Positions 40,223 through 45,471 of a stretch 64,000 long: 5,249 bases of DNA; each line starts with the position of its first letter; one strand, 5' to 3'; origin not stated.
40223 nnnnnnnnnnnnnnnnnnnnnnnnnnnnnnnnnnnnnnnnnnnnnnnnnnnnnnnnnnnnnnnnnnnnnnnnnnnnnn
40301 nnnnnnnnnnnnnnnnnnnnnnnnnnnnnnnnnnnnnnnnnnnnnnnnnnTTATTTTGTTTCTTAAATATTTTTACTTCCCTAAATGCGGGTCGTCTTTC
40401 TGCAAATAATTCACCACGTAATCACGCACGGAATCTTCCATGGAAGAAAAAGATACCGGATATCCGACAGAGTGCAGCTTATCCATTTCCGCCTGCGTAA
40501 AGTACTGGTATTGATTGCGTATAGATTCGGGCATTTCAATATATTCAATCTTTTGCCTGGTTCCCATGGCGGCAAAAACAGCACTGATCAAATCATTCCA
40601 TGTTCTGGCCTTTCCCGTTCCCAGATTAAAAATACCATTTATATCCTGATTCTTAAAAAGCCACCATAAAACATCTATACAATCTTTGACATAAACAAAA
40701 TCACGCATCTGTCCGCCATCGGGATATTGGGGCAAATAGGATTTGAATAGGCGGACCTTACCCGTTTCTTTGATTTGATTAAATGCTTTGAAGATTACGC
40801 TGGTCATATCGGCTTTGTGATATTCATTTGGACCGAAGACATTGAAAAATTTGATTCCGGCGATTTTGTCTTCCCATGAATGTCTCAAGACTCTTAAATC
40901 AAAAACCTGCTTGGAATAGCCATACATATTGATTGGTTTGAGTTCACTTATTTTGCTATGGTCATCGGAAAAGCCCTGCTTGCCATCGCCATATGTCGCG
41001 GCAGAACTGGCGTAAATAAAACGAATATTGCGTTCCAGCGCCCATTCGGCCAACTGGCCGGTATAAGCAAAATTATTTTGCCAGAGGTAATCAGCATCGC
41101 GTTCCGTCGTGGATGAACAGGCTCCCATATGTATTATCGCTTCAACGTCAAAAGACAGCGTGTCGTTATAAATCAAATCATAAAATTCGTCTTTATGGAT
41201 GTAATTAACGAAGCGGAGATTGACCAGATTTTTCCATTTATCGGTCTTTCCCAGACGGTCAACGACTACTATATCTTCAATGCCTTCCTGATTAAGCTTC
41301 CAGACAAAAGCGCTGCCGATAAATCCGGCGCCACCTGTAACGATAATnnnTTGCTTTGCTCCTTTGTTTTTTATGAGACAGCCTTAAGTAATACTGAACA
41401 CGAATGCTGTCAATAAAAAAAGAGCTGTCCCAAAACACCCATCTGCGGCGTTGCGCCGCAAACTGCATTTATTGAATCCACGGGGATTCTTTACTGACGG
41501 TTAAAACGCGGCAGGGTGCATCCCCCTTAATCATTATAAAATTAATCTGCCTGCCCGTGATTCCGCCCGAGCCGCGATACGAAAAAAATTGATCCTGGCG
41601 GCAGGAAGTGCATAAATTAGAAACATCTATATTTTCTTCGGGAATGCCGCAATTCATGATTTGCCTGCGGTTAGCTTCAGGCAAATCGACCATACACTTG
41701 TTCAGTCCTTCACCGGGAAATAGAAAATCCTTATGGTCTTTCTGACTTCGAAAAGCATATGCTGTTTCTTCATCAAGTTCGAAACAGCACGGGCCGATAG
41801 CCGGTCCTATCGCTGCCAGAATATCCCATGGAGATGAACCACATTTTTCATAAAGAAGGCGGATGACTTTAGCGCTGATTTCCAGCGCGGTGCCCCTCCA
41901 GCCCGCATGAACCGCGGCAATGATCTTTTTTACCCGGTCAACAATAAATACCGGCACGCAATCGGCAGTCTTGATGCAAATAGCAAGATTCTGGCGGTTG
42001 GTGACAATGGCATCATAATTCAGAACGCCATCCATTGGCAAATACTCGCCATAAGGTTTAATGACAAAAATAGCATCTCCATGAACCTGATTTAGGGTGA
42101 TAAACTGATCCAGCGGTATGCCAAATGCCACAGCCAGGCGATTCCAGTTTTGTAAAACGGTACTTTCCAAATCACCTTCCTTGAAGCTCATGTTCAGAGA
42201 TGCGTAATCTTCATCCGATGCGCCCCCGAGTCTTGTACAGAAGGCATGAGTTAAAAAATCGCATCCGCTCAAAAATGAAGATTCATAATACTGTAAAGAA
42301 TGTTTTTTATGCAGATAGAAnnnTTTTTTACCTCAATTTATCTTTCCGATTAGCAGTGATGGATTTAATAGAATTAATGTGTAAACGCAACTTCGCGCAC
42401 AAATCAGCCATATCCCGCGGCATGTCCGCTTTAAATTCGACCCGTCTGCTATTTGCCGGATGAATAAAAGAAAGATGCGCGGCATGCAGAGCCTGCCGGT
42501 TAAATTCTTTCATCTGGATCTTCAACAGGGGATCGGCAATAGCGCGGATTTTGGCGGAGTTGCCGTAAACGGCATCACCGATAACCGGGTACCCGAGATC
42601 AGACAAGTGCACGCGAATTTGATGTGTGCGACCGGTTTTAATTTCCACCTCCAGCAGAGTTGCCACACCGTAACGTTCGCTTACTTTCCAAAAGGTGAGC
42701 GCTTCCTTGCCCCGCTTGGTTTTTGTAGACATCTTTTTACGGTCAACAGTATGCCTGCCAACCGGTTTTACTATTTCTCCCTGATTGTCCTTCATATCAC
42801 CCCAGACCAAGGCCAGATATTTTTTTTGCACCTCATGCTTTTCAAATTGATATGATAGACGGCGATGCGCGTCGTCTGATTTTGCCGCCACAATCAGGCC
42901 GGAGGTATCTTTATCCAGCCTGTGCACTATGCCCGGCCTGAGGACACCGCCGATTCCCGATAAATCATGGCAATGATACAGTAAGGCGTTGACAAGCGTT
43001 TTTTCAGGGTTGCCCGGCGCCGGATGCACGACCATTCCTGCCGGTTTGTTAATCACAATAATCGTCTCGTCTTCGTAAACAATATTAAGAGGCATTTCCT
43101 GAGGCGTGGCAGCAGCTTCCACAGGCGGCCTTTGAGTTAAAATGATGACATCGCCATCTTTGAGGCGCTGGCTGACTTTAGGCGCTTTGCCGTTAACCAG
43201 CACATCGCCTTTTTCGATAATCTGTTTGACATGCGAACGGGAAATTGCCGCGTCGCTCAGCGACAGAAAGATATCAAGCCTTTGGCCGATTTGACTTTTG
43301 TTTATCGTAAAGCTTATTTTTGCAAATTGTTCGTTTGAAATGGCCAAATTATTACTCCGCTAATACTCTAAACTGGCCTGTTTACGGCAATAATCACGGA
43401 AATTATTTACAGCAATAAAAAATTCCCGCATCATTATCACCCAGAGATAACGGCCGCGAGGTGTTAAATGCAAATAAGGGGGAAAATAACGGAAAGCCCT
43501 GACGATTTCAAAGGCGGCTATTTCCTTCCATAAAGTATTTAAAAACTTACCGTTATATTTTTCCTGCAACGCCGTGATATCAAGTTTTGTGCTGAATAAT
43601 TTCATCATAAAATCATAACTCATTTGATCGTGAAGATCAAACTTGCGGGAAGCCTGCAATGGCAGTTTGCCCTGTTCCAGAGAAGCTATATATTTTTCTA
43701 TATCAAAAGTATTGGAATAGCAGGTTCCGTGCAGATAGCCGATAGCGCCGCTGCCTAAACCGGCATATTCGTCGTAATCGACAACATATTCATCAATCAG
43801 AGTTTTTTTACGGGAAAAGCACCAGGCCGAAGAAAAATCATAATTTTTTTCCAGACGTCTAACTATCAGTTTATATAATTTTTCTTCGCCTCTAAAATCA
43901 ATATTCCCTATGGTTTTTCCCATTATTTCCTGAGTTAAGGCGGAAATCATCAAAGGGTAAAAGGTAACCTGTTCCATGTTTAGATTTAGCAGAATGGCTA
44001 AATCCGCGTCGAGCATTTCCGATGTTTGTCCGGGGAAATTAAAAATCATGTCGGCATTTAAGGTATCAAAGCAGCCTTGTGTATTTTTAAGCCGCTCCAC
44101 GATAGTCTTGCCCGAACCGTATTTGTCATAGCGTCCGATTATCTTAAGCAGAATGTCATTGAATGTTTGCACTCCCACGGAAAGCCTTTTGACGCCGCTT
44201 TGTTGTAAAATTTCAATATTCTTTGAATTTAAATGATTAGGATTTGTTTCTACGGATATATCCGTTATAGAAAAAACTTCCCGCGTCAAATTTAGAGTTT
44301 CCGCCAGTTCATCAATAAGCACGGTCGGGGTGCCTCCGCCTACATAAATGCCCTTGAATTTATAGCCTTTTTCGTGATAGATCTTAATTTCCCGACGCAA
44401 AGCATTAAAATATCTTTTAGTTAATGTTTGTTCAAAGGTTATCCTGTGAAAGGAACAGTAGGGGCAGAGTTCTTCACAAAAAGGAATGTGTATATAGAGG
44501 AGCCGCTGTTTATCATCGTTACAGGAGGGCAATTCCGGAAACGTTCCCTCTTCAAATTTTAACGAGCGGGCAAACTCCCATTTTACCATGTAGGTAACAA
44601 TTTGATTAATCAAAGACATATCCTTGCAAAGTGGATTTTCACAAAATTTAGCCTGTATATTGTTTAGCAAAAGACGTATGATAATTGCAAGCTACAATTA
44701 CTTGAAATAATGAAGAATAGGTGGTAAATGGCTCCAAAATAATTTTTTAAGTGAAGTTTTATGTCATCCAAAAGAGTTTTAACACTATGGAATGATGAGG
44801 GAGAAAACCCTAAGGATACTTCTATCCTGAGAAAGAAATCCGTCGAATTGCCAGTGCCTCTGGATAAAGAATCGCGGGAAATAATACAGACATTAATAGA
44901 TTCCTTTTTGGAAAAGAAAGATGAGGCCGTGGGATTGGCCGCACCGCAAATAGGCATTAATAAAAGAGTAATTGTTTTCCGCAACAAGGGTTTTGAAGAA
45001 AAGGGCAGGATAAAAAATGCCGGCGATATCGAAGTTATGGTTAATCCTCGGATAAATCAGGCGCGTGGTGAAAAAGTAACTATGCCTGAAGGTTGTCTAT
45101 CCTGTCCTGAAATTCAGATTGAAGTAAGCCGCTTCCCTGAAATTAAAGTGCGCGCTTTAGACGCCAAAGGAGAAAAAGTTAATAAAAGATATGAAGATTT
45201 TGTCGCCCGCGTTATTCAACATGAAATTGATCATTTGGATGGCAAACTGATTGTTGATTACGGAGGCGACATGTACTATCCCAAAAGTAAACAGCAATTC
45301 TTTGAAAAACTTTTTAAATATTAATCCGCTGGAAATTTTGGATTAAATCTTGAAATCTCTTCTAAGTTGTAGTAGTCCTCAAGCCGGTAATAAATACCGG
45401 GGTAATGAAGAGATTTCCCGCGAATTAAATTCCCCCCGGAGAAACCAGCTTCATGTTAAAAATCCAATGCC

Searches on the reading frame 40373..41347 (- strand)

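Call 51: search_protein_families(library=pfam, proteins=[window:40373-41347:-], max_evalue=0.00001)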
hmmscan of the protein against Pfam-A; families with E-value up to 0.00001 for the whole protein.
window:40373-41347:- (324 aa): 5 families
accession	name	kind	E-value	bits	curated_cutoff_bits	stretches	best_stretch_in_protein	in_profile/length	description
PF01370.27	Epimerase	-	1.9e-44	152.3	20.9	1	1-243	1-240/240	NAD dependent epimerase/dehydratase family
PF16363.11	GDP_Man_Dehyd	-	6e-23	82.3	27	1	2-290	1-305/332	GDP-mannose 4,6 dehydratase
PF01073.25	3Beta_HSD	-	4.5e-10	39.5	22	1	2-154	1-158/280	3-beta hydroxysteroid dehydrogenase/isomerase family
PF04321.23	RmlD_sub_bind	-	9.9e-08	31.8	27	1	1-265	3-235/287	RmlD substrate binding domain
PF02719.21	Polysacc_synt_2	-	3.1e-06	27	20.2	0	1-33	1-33/293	Polysaccharide biosynthesis protein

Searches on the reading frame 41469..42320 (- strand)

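Call 51: search_protein_families(library=pfam, proteins=[window:41469-42320:-], max_evalue=0.00001)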
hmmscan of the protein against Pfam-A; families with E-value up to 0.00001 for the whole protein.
window:41469-42320:- (283 aa): 1 family
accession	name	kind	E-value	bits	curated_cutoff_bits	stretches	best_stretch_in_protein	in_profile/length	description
PF02578.20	Cu-oxidase_4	-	6.7e-76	255.3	22.9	1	29-263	2-238/238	Multi-copper polyphenol oxidoreductase laccase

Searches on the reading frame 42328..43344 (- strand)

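Call 52: search_protein_families(library=pfam, proteins=[window:42328-43344:-], max_evalue=0.00001)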
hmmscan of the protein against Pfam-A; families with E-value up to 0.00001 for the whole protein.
window:42328-43344:- (338 aa): 2 families
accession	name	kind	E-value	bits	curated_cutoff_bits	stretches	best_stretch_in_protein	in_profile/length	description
PF00849.27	PseudoU_synth_2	-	3.6e-37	128.4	26.8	1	95-248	2-151/152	RNA pseudouridylate synthase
PF01479.30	S4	-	4.7e-10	39.5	22.8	1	21-67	1-48/48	S4 domain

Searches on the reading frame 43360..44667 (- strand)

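Call 52: search_protein_families(library=pfam, proteins=[window:43360-44667:-], max_evalue=0.00001)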
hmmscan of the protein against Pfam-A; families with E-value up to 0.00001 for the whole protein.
window:43360-44667:- (435 aa): 1 family
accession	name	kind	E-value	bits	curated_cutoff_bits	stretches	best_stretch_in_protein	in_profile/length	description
PF04055.27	Radical_SAM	-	7.4e-23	82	29.5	1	58-221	1-161/166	Radical SAM superfamily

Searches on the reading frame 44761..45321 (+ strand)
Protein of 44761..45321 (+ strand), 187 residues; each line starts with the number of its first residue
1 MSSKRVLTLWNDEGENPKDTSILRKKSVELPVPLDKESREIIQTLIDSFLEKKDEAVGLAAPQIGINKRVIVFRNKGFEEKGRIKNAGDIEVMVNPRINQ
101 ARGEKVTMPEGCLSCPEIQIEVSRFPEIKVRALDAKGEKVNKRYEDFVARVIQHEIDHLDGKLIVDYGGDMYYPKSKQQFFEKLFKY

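Call 52: search_protein_families(library=pfam, proteins=[window:44761-45321:+], max_evalue=0.00001)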
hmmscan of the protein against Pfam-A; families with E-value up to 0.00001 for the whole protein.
window:44761-45321:+ (187 aa): 1 family
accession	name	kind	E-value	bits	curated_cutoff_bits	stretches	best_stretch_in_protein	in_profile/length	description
PF01327.26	Pep_deformylase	-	9.2e-42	142.7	22.8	1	21-167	10-149/156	Polypeptide deformylase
